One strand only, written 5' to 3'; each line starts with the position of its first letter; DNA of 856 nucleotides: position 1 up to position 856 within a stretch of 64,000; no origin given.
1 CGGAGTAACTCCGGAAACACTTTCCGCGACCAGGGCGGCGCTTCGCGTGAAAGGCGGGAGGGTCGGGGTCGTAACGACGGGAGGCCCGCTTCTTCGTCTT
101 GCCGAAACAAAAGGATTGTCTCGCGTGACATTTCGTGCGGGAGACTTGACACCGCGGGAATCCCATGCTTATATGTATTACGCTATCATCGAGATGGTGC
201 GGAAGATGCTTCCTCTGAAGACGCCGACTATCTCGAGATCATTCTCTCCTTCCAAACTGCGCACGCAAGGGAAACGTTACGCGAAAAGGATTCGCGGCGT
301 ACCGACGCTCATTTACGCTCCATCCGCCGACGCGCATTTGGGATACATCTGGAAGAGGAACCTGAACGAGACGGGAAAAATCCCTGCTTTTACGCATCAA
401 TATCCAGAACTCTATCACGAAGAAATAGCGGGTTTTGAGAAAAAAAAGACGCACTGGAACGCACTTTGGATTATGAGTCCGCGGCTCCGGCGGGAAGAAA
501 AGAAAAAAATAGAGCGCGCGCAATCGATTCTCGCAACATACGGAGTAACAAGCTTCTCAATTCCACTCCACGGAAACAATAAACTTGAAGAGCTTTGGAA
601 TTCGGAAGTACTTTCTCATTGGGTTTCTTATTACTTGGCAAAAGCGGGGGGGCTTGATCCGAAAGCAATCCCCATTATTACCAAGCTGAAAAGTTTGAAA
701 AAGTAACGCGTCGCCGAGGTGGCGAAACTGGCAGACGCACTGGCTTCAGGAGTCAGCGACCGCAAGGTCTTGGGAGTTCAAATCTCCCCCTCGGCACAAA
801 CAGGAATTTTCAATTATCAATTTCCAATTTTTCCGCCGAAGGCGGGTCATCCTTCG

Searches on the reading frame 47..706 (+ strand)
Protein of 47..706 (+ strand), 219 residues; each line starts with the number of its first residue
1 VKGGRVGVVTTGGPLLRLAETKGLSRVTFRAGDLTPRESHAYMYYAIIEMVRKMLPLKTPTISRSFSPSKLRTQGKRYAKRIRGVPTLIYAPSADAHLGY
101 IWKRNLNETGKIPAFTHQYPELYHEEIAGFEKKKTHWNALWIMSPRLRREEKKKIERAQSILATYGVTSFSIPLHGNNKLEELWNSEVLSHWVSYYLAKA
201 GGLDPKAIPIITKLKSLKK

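Call 68: search_protein_families(library=pfam, alignment_id=A5, max_evalue=0.00001)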
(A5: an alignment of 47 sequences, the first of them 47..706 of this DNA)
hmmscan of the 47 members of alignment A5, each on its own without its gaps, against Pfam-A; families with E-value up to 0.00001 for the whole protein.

A. member 1, window:47-706:+ (219 aa): 1 family
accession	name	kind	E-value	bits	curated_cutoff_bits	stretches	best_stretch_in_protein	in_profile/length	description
PF10432.14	bact-PGI_C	-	2e-30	106.2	24.5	1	74-216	4-149/151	Bacterial phospho-glucose isomerase C-terminal SIS domain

B. families by the number of members that match (of 47 scanned): 77 families (the first 25 are shown)
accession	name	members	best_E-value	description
PF00004.35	AAA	3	1.8e-18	ATPase family associated with various cellular activities (AAA)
PF00753.33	Lactamase_B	2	4.2e-18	Metallo-beta-lactamase superfamily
PF07521.17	RMMBL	2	3.6e-17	Zn-dependent metallo-hydrolase RNA specificity domain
PF00293.34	NUDIX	2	3.9e-17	NUDIX domain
PF07728.20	AAA_5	2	4.5e-14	AAA domain (dynein-related subfamily)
PF12706.13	Lactamase_B_2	2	1.1e-12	Beta-lactamase superfamily domain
PF00476.26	DNA_pol_A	1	1.7e-126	DNA polymerase family A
PF00133.28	tRNA-synt_1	1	5.4e-116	tRNA synthetases class I (I, L, M and V)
PF00437.27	T2SSE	1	6.7e-113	Type II/IV secretion system protein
PF00579.31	tRNA-synt_1b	1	6.3e-77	tRNA synthetases class I (W and Y)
PF05496.18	RuvB_N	1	1.9e-68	Holliday junction DNA helicase RuvB P-loop domain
PF00308.24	Bac_DnaA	1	1.5e-65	Bacterial DnaA ATPAse domain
PF00912.28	Transgly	1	3.2e-62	Transglycosylase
PF02739.22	5_3_exonuc_N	1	3.5e-52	5'-3' exonuclease, N-terminal resolvase-like domain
PF07724.20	AAA_2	1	2.5e-51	AAA domain (Cdc48 subfamily)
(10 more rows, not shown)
